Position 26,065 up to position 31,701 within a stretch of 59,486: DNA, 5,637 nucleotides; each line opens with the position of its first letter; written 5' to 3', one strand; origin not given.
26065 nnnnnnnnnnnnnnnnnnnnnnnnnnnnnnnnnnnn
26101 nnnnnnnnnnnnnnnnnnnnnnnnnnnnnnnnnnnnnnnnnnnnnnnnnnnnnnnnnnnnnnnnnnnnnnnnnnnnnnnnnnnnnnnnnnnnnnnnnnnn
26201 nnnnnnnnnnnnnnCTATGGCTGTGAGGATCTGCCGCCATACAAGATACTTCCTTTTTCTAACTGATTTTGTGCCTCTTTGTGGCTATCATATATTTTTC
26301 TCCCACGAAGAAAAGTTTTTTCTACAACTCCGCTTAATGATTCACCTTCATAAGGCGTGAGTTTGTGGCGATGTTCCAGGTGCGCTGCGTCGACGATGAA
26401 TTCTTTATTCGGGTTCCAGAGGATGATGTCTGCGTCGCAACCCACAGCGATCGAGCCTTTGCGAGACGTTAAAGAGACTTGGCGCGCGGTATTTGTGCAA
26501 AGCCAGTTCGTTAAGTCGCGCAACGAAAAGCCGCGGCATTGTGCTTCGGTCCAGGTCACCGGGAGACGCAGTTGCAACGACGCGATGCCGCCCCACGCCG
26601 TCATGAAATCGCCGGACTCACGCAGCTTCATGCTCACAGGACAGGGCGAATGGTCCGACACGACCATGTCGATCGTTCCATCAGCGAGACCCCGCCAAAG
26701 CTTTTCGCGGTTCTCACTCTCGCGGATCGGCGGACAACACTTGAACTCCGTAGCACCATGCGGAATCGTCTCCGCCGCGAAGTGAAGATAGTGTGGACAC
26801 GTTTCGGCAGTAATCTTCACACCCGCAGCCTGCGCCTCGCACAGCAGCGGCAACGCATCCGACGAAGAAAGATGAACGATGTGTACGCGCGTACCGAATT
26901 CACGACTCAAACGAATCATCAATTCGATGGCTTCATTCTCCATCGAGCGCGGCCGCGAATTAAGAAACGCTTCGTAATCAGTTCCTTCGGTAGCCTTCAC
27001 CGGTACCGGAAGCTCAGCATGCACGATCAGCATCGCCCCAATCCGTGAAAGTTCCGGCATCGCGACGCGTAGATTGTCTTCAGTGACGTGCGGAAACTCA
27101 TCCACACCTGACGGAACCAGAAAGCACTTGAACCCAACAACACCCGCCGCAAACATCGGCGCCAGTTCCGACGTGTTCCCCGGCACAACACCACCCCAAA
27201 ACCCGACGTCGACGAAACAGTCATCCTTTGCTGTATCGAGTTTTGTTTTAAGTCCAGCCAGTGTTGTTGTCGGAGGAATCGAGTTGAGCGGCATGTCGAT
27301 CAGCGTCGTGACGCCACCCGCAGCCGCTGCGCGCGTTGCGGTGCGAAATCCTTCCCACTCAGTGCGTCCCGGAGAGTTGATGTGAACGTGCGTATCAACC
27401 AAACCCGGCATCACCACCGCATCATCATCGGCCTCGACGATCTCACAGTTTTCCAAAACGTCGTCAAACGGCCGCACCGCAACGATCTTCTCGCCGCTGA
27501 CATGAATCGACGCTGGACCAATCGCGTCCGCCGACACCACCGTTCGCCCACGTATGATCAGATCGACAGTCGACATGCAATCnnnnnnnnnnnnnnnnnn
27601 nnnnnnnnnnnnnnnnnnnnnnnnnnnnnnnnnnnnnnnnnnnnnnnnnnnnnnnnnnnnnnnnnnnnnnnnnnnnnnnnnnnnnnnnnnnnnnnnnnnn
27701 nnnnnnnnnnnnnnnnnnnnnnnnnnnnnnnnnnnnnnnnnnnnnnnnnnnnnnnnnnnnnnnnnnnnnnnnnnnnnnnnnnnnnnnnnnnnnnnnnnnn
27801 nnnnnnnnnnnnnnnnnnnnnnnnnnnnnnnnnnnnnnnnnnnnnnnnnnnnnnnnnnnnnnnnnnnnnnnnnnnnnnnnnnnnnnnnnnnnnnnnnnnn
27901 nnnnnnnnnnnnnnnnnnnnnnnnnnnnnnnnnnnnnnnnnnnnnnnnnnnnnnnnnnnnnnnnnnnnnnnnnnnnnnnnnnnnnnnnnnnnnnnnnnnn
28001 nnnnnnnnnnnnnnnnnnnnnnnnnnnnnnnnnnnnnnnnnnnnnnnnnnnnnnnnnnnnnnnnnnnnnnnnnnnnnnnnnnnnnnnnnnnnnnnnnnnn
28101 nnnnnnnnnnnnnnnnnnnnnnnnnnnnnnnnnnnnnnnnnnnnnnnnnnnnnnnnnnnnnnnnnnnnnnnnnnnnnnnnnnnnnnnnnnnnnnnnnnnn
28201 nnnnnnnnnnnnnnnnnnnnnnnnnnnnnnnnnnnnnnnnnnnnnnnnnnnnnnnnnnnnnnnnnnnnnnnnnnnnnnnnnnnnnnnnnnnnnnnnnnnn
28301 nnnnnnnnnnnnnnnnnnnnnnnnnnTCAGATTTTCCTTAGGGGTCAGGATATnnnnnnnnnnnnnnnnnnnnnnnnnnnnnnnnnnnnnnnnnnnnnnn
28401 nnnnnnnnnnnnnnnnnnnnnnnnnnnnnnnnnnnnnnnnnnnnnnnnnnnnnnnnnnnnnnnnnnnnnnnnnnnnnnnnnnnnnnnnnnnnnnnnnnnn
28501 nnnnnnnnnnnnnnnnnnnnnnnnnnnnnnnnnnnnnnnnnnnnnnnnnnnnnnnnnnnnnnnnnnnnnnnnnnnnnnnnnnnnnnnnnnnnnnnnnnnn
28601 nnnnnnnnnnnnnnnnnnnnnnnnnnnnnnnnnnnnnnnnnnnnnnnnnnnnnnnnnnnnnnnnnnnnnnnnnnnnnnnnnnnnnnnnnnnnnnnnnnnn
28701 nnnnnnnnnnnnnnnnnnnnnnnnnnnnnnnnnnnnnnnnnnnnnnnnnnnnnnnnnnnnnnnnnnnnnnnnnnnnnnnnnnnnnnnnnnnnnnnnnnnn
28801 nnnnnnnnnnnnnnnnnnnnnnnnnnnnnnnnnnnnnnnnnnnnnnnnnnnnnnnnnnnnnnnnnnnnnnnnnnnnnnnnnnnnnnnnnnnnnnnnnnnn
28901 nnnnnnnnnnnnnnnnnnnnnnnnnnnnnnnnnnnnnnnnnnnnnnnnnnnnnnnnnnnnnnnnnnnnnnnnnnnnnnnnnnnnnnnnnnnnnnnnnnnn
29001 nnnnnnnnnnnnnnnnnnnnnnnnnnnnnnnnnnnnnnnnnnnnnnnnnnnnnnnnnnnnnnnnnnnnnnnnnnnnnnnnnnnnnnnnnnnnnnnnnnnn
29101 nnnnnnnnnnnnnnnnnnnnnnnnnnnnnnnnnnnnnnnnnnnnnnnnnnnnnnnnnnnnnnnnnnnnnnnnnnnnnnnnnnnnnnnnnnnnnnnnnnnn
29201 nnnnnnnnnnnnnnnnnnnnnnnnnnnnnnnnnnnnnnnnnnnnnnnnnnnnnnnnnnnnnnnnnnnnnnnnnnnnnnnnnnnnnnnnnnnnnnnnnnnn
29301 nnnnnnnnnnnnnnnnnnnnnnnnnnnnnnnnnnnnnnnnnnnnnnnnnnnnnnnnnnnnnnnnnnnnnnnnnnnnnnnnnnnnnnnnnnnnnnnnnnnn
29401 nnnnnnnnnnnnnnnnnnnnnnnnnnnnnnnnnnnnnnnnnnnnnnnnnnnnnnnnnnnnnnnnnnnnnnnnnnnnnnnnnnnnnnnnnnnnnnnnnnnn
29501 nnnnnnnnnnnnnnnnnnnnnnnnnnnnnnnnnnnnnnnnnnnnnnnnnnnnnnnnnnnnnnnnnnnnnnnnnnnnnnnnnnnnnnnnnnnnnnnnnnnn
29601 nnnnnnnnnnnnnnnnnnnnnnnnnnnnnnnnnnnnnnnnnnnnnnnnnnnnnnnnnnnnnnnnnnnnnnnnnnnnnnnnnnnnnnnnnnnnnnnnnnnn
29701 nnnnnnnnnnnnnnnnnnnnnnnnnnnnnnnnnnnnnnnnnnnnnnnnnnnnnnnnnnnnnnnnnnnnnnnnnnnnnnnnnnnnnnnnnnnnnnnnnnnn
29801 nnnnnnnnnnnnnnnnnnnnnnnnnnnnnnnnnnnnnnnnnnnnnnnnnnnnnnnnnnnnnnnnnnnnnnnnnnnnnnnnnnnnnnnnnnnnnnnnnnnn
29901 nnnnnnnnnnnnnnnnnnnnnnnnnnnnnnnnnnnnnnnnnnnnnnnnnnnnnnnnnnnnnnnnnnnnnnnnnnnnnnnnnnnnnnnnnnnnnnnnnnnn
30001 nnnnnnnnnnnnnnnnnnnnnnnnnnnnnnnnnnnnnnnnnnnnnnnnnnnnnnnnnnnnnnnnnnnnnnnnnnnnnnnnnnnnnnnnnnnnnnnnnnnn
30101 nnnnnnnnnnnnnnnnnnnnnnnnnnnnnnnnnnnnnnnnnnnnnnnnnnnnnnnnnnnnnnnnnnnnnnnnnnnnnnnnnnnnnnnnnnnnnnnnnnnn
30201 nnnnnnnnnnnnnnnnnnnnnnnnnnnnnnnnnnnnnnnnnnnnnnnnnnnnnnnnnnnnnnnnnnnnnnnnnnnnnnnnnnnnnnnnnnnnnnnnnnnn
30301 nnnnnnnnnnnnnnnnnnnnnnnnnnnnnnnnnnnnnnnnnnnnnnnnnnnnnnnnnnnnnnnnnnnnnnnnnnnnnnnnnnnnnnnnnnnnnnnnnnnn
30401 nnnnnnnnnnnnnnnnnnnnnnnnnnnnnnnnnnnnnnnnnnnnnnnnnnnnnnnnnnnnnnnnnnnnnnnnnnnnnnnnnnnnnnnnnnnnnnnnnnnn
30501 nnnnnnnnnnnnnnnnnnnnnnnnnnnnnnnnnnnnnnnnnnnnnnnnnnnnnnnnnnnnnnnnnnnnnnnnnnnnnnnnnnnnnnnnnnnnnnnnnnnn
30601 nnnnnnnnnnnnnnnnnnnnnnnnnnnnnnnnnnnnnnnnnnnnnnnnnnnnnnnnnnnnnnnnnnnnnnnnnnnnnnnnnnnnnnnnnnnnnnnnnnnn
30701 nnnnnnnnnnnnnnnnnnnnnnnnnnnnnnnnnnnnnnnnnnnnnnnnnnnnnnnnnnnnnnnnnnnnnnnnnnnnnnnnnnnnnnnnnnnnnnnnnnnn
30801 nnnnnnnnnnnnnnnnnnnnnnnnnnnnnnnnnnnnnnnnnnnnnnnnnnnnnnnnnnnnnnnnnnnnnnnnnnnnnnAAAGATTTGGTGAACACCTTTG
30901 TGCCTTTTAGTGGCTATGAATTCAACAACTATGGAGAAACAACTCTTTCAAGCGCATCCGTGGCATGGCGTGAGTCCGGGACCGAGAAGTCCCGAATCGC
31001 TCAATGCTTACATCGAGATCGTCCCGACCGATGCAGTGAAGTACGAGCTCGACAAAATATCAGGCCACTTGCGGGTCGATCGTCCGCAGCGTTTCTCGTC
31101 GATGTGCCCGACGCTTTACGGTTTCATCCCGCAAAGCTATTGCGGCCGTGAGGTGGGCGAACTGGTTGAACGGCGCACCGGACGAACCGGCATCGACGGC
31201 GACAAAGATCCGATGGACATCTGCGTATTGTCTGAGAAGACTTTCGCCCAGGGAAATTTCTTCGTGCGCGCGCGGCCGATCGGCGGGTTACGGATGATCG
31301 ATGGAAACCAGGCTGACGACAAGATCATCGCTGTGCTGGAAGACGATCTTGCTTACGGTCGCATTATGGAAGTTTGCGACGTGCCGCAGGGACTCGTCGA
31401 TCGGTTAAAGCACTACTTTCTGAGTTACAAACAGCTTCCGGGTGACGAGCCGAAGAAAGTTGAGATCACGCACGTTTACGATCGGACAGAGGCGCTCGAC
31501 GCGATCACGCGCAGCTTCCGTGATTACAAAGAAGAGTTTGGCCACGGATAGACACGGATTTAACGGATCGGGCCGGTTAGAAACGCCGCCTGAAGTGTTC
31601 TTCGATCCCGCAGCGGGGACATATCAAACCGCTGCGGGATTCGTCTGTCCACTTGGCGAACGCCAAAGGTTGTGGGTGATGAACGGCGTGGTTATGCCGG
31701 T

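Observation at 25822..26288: GxxExxY (PD-(D/E)XK-like) gene bracketed by 20-nt inverted repeats, inserted between allantoinase and allantoicase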

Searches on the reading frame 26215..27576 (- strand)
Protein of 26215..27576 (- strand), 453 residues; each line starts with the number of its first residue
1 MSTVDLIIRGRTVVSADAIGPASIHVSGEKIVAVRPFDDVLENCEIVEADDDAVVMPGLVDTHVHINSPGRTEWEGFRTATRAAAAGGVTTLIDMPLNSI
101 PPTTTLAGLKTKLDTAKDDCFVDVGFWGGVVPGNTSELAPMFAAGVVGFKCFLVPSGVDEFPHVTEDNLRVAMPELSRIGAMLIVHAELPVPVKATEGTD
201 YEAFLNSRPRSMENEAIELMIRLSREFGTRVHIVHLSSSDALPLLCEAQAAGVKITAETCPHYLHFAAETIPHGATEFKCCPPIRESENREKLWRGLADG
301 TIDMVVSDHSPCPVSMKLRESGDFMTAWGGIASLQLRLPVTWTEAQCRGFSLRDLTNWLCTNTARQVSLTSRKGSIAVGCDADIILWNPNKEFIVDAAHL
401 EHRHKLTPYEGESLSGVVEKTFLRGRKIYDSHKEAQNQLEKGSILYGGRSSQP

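Call 8: search_protein_families(library=pfam, proteins=[window:26215-27576:-], max_evalue=0.01)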
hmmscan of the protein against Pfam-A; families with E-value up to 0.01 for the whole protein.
window:26215-27576:- (453 aa): 2 families
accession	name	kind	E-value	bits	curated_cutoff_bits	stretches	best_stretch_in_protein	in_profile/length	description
PF01979.26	Amidohydro_1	-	5.7e-30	105.2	25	1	54-426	1-343/345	Amidohydrolase family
PF07969.17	Amidohydro_3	-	4.5e-11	43.3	29.7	2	350-428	407-471/472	Amidohydrolase family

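Call 9: search_protein_families(library=ncbifam, proteins=[window:26215-27576:-], max_evalue=0.01)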
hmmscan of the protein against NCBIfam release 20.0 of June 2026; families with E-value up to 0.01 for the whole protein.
window:26215-27576:- (453 aa): 61 families (the best 25 are shown)
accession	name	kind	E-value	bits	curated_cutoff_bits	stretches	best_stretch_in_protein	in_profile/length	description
TIGR03178.1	allantoinase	equivalog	2e-172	573.9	357.85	1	5-435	1-431/441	allantoinase AllB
NF004839.0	PRK06189.1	equivalog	1.5e-127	426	631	1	4-444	3-444/451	allantoinase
NF005960.0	PRK08044.1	equivalog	2e-103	346.6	688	1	4-438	3-442/453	allantoinase AllB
NF058539.1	ergo_uti2_ErtD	equivalog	1e-79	268.6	650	1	4-438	2-439/449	hydantoin-5-propionate amidohydrolase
NF058538.1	ergo_util_ErtD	equivalog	4e-77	260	600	1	4-433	1-433/446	hydantoin-5-propionate amidohydrolase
TIGR00857.1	pyrC_multi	subfamily_domain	9.5e-73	245.5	279.05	1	22-430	6-410/412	dihydroorotase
TIGR02033.1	D-hydantoinase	equivalog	1.5e-72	245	393.25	1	6-433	1-441/454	dihydropyrimidinase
NF002668.0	PRK02382.1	equivalog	3.5e-70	236.9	452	1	22-438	14-420/436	dihydroorotase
NF009941.0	PRK13404.1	subfamily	4.6e-65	220.1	647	1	3-436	3-451/478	dihydropyrimidinase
NF005751.0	PRK07575.1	equivalog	1.6e-64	218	529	1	5-434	4-425/440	dihydroorotase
NF006559.0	PRK09060.1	equivalog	4.1e-61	206.6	482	1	2-431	3-424/444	dihydroorotase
NF006688.0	PRK09236.1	equivalog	5.5e-61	206.7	535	1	6-438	4-435/444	dihydroorotase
NF006836.0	PRK09357.1-1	equivalog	1.6e-53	182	538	1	7-432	5-427/432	dihydroorotase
NF006837.0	PRK09357.1-2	equivalog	3.2e-50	170.9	575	1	7-433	4-426/428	dihydroorotase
NF006844.0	PRK09357.2-5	equivalog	4.4e-49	167.6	701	1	42-429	41-420/422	dihydroorotase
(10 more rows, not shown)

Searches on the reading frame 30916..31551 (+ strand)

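Call 54: search_protein_families(library=pfam, proteins=[window:30916-31551:+], max_evalue=0.001)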
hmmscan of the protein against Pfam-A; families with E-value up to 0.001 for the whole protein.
window:30916-31551:+ (211 aa): 1 family
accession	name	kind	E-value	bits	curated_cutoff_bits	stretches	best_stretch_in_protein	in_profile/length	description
PF00719.24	Pyrophosphatase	-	8.8e-41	139.7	23.5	1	32-205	2-153/153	Inorganic pyrophosphatase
